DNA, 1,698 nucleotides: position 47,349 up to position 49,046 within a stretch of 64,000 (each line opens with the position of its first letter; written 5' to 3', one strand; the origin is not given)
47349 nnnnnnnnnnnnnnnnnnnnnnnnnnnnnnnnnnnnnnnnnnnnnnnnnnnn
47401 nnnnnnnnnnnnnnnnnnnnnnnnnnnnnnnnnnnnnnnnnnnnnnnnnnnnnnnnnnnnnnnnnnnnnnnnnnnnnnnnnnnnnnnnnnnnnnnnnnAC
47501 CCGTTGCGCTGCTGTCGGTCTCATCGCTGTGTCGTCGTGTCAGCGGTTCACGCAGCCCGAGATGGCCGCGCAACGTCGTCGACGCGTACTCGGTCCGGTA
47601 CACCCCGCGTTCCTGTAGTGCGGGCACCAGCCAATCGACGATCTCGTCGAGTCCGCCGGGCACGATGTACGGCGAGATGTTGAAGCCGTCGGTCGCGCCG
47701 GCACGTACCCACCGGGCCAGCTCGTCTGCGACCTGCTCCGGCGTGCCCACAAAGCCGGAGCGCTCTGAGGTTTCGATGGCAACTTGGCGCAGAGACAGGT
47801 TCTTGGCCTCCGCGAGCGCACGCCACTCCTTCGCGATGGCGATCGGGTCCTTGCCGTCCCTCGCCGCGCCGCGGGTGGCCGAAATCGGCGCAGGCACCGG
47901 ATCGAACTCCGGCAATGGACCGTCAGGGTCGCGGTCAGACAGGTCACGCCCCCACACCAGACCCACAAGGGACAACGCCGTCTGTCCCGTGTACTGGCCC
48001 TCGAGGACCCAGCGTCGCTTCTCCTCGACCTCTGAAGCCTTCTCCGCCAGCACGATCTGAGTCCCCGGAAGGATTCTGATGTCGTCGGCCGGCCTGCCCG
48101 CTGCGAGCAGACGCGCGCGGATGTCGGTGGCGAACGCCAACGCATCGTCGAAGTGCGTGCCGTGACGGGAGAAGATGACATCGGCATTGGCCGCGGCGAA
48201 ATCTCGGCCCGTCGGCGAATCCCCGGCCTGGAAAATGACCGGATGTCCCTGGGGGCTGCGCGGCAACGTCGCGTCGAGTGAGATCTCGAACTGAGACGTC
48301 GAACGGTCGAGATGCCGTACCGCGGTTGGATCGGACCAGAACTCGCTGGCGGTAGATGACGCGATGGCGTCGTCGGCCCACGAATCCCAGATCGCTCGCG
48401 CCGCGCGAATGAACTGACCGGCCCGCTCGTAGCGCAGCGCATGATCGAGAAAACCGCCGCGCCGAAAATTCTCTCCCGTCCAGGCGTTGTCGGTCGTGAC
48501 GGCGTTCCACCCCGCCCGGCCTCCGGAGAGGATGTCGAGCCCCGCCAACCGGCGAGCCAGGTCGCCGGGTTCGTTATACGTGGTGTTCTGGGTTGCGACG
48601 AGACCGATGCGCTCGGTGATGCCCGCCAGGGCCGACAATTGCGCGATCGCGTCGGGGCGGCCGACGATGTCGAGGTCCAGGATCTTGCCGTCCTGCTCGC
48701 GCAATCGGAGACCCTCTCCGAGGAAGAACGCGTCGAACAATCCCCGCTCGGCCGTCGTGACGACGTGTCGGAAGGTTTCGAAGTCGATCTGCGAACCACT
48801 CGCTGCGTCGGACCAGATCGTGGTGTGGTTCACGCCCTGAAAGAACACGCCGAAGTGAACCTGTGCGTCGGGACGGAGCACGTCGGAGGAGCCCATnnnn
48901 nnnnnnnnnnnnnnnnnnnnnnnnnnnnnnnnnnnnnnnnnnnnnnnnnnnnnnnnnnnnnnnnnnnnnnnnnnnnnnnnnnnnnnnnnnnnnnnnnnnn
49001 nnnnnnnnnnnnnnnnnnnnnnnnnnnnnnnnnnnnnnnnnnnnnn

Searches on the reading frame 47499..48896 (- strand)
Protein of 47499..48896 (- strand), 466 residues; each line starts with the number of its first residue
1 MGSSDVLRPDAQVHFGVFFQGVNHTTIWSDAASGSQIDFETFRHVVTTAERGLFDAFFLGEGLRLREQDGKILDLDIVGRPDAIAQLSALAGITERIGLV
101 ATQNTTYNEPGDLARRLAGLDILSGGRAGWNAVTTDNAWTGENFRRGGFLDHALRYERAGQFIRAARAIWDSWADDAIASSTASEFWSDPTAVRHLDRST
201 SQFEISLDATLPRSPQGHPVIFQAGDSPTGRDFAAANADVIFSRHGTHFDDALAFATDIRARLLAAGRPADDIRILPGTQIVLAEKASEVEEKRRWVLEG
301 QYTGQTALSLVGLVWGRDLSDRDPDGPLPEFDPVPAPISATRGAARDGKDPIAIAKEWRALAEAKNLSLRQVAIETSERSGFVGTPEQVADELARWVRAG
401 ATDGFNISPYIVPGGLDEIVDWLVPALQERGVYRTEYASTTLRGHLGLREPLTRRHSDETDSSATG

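Call 52: search_protein_families(library=pfam, proteins=[window:47499-48896:-], max_evalue=0.00001)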
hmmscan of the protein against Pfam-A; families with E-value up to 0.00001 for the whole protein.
window:47499-48896:- (466 aa): 1 family
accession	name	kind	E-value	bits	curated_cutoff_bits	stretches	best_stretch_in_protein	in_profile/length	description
PF00296.26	Bac_luciferase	-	2.2e-34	119.7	27.9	1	15-402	3-313/314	Luciferase-like monooxygenase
